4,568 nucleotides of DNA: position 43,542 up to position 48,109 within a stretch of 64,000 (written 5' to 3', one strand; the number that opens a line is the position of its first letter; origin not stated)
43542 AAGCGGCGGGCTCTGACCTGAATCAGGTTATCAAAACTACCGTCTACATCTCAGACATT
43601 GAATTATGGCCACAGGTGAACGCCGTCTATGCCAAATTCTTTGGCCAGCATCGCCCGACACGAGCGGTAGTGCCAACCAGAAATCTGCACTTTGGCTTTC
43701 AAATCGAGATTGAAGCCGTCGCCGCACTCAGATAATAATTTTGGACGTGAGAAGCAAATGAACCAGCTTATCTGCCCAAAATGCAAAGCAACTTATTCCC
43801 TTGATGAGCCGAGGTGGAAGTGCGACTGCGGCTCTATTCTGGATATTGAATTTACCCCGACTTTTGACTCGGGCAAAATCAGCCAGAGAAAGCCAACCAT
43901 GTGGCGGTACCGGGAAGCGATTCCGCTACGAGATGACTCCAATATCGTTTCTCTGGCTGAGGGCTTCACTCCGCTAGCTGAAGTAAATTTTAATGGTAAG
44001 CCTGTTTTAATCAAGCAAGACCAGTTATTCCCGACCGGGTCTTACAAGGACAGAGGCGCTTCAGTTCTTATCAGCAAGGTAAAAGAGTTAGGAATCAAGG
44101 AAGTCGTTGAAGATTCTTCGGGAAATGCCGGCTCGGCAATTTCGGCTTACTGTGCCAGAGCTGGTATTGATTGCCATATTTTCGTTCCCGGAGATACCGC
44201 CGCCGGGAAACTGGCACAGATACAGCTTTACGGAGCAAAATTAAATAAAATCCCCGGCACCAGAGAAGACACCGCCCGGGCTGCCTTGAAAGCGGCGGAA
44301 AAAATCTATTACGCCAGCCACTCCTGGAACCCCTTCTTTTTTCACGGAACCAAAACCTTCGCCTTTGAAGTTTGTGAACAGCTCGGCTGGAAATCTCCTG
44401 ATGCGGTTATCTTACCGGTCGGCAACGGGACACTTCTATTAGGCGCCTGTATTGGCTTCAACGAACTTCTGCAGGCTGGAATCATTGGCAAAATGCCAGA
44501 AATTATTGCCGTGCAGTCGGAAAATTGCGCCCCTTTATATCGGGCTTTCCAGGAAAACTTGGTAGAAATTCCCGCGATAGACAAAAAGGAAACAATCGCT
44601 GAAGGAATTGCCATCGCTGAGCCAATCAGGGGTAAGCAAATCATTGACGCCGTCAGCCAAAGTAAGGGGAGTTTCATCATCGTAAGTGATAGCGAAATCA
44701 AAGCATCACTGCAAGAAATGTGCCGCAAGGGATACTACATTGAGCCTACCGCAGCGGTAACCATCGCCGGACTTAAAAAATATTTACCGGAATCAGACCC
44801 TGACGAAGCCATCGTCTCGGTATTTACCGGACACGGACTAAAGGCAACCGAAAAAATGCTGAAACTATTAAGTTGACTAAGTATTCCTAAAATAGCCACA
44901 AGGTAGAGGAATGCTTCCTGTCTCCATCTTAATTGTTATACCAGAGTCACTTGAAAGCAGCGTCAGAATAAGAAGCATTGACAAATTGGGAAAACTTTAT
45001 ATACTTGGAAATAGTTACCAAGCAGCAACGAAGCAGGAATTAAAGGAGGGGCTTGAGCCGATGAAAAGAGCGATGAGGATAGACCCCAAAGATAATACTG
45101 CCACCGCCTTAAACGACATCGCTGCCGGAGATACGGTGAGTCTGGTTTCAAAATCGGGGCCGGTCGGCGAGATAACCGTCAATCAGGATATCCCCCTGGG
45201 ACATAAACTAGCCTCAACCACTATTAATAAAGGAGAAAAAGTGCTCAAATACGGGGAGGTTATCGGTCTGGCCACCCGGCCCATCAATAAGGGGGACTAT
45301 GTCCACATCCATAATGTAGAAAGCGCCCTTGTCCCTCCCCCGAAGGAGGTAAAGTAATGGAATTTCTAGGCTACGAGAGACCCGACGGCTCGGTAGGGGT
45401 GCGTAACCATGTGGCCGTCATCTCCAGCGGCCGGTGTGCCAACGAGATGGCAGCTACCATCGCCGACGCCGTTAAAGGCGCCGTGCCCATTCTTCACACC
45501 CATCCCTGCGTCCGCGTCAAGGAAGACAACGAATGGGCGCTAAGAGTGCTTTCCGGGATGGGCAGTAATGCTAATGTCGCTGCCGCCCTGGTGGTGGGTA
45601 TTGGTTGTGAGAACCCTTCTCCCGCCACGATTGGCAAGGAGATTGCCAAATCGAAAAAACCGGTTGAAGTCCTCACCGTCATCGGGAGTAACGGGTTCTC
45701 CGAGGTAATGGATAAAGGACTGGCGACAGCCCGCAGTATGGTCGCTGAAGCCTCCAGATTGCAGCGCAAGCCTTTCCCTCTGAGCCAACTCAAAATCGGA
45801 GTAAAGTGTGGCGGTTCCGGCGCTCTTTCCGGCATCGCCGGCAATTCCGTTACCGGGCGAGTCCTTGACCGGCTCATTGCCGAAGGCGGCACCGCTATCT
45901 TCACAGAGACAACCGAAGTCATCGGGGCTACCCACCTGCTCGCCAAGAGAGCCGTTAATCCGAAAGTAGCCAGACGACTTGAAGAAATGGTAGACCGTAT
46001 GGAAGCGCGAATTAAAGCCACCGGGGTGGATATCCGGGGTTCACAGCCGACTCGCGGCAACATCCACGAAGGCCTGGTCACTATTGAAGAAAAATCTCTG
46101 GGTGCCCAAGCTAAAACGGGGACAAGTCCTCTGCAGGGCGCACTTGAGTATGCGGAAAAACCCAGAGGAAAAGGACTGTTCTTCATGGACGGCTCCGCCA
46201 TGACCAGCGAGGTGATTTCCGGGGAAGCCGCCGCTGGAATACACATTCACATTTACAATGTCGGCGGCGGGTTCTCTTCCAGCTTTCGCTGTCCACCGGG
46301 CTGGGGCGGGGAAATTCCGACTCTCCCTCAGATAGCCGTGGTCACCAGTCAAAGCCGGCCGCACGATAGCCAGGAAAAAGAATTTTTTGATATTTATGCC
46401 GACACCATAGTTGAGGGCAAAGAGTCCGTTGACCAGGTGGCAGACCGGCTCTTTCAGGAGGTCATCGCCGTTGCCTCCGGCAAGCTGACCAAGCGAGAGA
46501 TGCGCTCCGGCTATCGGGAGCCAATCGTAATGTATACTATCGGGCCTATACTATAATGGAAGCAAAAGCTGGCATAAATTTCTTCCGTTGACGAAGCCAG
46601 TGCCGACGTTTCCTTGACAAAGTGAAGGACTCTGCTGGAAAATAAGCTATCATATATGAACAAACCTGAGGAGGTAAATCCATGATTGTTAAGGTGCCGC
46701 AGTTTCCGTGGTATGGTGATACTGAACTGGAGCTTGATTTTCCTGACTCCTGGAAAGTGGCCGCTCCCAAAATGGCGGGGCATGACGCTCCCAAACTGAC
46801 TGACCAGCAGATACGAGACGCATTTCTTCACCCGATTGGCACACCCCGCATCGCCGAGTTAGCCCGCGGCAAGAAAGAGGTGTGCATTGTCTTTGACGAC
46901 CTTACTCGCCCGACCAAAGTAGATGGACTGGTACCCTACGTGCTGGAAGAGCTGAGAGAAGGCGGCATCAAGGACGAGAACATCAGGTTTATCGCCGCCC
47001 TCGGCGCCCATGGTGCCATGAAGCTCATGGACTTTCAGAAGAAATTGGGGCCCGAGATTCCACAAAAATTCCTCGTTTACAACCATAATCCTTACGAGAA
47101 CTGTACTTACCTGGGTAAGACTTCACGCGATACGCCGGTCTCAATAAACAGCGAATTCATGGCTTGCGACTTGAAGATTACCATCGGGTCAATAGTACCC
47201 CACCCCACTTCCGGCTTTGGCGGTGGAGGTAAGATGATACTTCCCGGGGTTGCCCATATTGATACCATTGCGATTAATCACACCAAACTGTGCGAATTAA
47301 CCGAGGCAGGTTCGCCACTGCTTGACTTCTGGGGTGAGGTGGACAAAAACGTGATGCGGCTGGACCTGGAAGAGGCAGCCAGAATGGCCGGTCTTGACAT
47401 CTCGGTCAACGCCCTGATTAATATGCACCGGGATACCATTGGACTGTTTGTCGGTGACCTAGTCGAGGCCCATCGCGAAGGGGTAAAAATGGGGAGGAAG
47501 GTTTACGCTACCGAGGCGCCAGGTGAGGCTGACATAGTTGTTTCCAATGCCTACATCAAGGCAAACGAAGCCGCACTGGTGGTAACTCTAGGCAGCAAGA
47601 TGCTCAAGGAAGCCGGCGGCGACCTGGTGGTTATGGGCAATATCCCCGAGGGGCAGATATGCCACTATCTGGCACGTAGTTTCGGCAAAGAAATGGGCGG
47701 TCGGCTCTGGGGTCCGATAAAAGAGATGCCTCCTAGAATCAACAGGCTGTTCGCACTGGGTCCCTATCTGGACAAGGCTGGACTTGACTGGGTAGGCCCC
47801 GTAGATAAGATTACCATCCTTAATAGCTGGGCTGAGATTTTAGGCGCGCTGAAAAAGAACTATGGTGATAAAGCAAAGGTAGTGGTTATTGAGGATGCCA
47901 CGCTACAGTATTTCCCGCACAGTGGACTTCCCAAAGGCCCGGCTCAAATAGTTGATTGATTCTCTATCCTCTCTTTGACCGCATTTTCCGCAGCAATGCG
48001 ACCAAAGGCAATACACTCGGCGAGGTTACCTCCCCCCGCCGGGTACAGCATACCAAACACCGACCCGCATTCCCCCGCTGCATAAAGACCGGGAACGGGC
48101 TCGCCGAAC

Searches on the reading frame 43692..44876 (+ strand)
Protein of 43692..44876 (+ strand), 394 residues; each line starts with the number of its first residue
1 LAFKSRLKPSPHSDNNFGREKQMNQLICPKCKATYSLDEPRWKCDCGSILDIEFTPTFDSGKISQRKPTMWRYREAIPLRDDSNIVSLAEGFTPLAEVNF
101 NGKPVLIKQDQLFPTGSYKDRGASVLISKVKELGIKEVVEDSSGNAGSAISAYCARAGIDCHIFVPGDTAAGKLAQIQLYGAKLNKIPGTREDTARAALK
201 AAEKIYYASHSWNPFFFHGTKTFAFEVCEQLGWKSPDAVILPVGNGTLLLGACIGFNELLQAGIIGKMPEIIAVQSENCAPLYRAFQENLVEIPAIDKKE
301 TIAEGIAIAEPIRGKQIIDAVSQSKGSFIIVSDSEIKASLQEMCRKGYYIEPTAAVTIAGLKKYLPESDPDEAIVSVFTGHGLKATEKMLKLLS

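Call 27: search_protein_families(library=pfam, proteins=[window:43692-44876:+], max_evalue=1e-8)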
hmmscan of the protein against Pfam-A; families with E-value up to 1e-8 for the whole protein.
window:43692-44876:+ (394 aa): 1 family
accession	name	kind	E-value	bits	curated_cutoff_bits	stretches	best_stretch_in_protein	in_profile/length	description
PF00291.31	PALP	-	4.5e-72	243.3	35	1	86-380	1-295/295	Pyridoxal-phosphate dependent enzyme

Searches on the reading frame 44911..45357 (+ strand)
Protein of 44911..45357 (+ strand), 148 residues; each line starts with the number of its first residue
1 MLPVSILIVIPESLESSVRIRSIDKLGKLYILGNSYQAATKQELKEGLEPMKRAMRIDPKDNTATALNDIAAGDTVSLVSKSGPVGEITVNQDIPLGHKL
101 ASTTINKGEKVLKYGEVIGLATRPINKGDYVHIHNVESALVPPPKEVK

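Call 27: search_protein_families(library=pfam, proteins=[window:44911-45357:+], max_evalue=1e-8)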
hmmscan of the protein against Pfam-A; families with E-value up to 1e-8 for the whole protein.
window:44911-45357:+ (148 aa): 0 families

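Call 61: search_protein_families(library=pfam, proteins=[window:44911-45357:+], max_evalue=0.001)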
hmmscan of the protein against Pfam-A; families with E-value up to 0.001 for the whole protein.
window:44911-45357:+ (148 aa): 1 family
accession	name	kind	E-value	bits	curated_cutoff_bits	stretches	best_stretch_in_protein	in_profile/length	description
PF08666.17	SAF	-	3.6e-08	34.3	21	1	61-137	1-63/63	SAF domain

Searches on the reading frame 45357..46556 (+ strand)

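Call 27: search_protein_families(library=pfam, proteins=[window:45357-46556:+], max_evalue=1e-8)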
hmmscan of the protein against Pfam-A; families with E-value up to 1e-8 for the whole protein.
window:45357-46556:+ (399 aa): 2 families
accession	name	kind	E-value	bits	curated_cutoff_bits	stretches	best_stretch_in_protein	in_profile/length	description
PF20629.2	GD_AH_C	-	1.1e-65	221.9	26.8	1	142-391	1-236/242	D-galactarate/Altronate dehydratase, C-terminal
PF04295.18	GD_AH_second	-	1e-32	113.5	27.3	1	5-133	1-136/136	D-galactarate dehydratase/Altronate hydrolase, second domain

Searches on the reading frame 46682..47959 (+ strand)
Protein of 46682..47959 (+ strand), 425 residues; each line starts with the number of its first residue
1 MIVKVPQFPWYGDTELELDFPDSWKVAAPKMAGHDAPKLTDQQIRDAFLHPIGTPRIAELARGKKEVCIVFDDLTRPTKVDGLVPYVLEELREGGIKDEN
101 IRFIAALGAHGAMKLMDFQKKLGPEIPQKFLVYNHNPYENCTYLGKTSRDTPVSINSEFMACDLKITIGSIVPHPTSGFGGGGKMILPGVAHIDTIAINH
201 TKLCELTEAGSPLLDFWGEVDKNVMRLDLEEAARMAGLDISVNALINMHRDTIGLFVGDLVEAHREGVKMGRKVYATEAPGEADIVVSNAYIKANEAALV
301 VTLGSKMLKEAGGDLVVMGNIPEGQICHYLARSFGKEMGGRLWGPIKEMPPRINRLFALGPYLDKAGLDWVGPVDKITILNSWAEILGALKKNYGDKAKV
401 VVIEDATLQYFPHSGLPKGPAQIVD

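Call 27: search_protein_families(library=pfam, proteins=[window:46682-47959:+], max_evalue=1e-8)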
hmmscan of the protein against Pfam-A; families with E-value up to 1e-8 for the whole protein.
window:46682-47959:+ (425 aa): 1 family
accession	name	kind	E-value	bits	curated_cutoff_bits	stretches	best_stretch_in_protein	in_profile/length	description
PF09861.14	Lar_N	-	2.1e-54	184.2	23.3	1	11-204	1-196/204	Lactate racemase N-terminal domain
